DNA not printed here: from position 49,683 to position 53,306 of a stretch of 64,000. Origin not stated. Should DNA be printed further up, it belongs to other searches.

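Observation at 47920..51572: A 354-bp perfectly identical block with atypical codon usage shared by the two glycosyltransferase genes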

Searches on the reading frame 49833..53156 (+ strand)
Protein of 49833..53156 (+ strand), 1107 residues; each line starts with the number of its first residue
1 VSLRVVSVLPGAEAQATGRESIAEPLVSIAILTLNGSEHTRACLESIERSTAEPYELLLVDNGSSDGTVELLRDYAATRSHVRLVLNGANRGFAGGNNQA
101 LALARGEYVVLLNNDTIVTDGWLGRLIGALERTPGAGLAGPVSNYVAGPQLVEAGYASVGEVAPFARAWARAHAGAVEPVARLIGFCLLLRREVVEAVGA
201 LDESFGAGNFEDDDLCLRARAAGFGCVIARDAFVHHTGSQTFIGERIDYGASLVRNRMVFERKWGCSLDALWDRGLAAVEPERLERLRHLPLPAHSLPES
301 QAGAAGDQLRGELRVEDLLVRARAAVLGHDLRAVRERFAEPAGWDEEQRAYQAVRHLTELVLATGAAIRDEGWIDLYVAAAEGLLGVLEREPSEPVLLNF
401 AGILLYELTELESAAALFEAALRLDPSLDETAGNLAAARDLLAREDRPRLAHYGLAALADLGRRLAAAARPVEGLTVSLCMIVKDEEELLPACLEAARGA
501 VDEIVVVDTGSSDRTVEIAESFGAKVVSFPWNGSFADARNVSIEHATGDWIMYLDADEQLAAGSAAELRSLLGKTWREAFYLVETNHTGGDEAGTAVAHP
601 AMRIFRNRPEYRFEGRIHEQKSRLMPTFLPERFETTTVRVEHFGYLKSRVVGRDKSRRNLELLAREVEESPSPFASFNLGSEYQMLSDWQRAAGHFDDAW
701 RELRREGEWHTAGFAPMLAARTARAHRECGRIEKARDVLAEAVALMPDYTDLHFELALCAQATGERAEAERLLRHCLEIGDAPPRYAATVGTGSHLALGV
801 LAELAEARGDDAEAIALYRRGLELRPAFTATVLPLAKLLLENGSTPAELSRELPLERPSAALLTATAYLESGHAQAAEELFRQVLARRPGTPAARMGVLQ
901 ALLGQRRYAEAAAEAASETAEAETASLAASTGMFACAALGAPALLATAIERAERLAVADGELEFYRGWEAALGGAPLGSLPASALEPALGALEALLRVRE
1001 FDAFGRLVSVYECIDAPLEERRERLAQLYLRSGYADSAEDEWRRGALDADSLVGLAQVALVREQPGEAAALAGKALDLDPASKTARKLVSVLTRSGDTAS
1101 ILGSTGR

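Call 7: search_protein_families(library=pfam, proteins=[window:49833-53153:+], max_evalue=0.01)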
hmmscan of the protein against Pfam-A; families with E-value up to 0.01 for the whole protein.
window:49833-53153:+ (1107 aa): 18 families
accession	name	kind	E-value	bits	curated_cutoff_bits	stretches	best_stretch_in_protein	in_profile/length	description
PF00535.33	Glycos_transf_2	-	1.8e-48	165.1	23.3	2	28-147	1-120/168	Glycosyl transferase family 2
PF07719.23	TPR_2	-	3.8e-19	67.6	27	0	397-427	3-33/34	Tetratricopeptide repeat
PF14559.12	TPR_19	-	4.4e-16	59.4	25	2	730-788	5-63/68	Tetratricopeptide repeat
PF13641.12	Glyco_tranf_2_3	-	1.1e-15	58.8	27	1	27-239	3-214/230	Glycosyltransferase like family 2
PF13704.12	Glyco_tranf_2_4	-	3.3e-12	47.2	27.5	1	484-571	1-97/98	Glycosyl transferase family 2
PF13414.12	TPR_11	-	1.2e-10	41.4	26.8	1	724-758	2-36/42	TPR repeat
PF10111.15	Glyco_tranf_2_2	-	1.1e-09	38.7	27.3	1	53-219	28-199/276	Glycosyltransferase like family 2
PF13181.12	TPR_8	-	1.3e-09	37.9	25.7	0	799-827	5-33/34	Tetratricopeptide repeat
PF13432.12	TPR_16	-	2.6e-09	37.8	32.7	1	863-919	2-57/65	Tetratricopeptide repeat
PF13428.12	TPR_14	-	9.6e-09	35.5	23.5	1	720-757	5-42/44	Tetratricopeptide repeat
PF24575.1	TPR_Slam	-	3.1e-08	34.4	35.2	0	801-845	53-97/104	Surface lipoprotein assembly modifier, N-terminal TPR repeats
PF00515.34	TPR_1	-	3.6e-08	33.3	27.8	0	797-826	3-32/34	Tetratricopeptide repeat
PF13176.12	TPR_7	-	6.6e-07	29.4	27.9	0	797-825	1-29/36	Tetratricopeptide repeat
PF13632.12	Glyco_trans_2_3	-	1.8e-05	25.1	27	1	108-242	1-129/198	Glycosyl transferase family group 2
PF13506.12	Glyco_transf_21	-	0.0002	21.3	21.7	1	99-239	24-157/174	Glycosyl transferase family 21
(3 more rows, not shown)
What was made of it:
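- On GmaR-like GT2+TPR flagellin glycosyltransferase: Pfam PF00535 and PF13704 (call 7). TPR_2, TPR_19, TPR_16 and related Pfam families match downstream of the domain in both proteins (call 7).
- Checked: The block lies in the third GT2 domain of gene 1 and the second of gene 2 (call 7).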

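Call 18: find_encoding_contigs(protein=window:49833-53156:+, flank=10000, max_places=6)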
Protein window:49833-53156:+ (1107 aa): no gene with exactly this product is on record in the collection.
